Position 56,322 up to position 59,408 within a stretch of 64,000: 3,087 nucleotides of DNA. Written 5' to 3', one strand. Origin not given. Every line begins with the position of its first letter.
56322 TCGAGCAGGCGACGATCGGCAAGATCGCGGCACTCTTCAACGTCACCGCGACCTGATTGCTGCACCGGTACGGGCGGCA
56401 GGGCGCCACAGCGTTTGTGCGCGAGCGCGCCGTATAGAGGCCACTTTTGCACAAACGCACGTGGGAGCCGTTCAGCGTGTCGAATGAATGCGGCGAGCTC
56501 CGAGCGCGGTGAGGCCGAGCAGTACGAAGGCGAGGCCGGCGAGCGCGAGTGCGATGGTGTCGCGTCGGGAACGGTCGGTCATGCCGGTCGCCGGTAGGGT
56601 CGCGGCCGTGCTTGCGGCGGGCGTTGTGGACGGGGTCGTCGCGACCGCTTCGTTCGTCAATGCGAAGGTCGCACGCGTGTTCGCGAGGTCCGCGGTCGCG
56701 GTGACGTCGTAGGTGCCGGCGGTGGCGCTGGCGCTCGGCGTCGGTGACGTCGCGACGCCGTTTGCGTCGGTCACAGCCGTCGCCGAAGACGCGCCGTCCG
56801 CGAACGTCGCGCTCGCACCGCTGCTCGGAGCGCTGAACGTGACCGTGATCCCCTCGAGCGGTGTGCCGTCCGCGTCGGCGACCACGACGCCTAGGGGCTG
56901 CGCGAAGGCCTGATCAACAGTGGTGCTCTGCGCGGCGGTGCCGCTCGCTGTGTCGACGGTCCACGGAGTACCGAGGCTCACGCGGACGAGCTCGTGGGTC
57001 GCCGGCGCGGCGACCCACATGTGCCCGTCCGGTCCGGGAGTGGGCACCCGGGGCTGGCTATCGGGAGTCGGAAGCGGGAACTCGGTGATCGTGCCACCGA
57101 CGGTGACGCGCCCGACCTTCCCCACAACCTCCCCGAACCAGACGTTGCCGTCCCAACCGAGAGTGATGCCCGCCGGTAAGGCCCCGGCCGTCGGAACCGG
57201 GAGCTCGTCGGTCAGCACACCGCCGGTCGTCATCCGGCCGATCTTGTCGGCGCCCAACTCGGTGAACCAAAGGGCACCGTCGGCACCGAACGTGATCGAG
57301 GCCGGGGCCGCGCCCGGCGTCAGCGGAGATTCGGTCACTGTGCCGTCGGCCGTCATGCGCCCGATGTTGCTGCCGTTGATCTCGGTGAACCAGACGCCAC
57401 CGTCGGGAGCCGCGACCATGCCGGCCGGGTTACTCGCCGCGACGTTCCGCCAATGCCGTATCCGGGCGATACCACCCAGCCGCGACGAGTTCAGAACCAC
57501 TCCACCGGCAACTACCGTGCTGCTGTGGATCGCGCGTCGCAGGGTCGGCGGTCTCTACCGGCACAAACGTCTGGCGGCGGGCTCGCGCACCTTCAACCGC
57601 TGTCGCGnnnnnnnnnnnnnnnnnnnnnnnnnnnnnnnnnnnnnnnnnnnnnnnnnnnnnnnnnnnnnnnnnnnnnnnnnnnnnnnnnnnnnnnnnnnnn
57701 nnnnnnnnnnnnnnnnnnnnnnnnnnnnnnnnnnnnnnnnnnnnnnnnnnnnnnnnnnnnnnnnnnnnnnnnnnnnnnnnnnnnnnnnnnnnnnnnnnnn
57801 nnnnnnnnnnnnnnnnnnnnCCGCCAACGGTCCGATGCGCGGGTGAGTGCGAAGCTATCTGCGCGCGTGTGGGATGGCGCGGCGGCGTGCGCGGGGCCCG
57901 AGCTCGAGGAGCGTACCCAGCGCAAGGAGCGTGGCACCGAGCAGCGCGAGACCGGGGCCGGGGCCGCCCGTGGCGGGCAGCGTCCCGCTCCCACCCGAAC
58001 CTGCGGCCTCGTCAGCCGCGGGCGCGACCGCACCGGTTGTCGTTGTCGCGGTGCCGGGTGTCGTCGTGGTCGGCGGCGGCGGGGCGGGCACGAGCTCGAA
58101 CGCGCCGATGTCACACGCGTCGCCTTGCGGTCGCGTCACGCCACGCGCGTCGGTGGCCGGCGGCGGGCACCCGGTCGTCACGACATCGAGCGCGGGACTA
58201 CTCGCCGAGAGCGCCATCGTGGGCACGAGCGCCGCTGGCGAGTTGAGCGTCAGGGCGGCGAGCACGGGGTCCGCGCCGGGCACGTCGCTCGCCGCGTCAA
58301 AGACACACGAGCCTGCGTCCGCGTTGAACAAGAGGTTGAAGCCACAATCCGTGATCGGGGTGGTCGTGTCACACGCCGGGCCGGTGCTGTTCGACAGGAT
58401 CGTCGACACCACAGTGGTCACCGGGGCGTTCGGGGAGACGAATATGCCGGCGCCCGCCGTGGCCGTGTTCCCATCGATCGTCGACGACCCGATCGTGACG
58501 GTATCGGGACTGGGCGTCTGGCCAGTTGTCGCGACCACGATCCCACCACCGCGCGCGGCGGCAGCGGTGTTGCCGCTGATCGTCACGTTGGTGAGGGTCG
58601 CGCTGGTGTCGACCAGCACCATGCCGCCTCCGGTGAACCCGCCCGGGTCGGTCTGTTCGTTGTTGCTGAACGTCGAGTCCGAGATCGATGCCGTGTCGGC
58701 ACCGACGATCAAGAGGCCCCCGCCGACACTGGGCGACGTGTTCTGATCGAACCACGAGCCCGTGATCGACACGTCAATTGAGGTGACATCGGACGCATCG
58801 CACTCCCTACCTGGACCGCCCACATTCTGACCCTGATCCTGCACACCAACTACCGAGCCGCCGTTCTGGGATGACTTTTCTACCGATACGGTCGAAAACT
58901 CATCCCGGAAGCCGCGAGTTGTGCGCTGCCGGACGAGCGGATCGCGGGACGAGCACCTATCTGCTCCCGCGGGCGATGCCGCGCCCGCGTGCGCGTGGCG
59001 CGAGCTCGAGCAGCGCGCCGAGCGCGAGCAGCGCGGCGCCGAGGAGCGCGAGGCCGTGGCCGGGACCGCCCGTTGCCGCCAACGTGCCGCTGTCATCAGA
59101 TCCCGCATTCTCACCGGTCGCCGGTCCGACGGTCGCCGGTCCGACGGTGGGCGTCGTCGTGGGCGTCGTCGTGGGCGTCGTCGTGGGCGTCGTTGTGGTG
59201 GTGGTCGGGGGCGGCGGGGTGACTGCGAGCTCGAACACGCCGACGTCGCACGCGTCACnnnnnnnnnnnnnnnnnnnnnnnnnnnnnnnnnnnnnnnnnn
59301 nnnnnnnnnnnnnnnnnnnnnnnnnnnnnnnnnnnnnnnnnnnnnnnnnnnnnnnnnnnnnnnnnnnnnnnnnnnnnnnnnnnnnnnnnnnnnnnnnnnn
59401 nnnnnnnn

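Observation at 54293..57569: ATAG-centred palindromic elements bracket successive genes like cassettes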

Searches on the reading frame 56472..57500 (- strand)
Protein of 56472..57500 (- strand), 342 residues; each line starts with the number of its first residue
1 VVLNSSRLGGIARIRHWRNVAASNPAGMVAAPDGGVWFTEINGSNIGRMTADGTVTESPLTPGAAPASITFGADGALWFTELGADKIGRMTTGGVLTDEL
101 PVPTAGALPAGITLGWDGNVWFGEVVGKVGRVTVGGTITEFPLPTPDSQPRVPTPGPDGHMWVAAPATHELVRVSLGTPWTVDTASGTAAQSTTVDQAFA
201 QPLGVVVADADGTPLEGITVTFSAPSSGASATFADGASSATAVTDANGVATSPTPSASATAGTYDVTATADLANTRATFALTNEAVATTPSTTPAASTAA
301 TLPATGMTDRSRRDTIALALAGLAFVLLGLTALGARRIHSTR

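Call 13: search_protein_families(library=pfam, proteins=[window:56472-57500:-], max_evalue=0.01)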
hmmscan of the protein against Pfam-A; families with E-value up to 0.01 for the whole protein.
window:56472-57500:- (342 aa): 6 families
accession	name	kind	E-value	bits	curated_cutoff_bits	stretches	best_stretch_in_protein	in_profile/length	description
PF24684.1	Vgb_lyase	-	3.1e-44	151.4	50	1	21-175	95-250/290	Virginiamycin B lyase family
PF08450.18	SGL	-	4.2e-06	27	26.3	1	20-73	179-234/246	SMP-30/Gluconolactonase/LRE-like region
PF02369.22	Big_1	-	4.5e-06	27.1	34.9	1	203-276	21-89/93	Bacterial Ig-like domain (group 1)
PF13620.12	CarboxypepD_reg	-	0.0042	17.8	32.3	1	206-281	5-69/82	Carboxypeptidase regulatory-like domain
PF24107.1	DUF7382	-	0.0057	16.9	27.4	0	200-251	19-63/65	Domain of unknown function (DUF7382)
PF00746.26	Gram_pos_anchor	-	0.0064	16.9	20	0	296-337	3-39/43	LPXTG cell wall anchor motif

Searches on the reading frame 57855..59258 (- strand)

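Call 13: search_protein_families(library=pfam, proteins=[window:57855-59258:-], max_evalue=0.01)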
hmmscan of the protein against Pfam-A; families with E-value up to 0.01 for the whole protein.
window:57855-59258:- (467 aa): 1 family
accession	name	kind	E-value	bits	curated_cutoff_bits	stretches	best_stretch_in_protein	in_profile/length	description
PF13229.12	Beta_helix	-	3.1e-07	30.6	25.9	1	159-278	47-148/158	Right handed beta helix region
